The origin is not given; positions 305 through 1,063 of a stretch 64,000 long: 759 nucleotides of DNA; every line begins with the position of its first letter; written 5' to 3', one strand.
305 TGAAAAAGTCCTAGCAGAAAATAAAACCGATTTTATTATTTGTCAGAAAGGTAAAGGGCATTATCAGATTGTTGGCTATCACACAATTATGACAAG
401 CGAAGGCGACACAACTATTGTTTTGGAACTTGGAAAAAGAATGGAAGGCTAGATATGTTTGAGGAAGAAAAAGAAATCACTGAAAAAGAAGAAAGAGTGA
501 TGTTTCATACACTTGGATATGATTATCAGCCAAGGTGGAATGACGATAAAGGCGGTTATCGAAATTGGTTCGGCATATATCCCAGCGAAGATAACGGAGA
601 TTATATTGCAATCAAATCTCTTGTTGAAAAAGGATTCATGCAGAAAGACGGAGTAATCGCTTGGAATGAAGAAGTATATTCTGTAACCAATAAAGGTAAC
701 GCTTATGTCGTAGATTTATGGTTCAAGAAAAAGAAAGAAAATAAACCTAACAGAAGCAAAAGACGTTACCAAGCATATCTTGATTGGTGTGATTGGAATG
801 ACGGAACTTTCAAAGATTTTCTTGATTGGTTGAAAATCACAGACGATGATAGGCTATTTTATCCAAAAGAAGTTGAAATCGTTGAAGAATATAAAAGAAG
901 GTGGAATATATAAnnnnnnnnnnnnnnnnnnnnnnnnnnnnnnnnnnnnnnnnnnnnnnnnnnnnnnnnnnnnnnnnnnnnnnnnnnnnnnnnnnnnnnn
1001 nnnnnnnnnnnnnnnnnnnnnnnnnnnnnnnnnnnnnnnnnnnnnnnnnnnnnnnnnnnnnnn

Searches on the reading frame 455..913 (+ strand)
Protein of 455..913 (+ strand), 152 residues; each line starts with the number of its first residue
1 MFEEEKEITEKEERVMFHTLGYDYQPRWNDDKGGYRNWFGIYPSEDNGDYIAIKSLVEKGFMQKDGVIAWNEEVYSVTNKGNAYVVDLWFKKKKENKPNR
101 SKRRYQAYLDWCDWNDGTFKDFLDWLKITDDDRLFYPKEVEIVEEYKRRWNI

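Call 67: search_protein_families(library=phrogs, proteins=[window:455-913:+], max_evalue=0.001)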
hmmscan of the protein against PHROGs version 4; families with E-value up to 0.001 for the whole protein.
window:455-913:+ (152 aa): 1 family
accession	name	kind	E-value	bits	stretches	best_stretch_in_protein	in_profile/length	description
phrog_13561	-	unknown function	2.6e-07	31.6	1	5-85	4-79/92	-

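Call 88: find_encoding_contigs(protein=window:455-913:+, flank=10000, max_places=3)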
Protein window:455-913:+ (152 aa): no gene with exactly this product is on record in the collection.
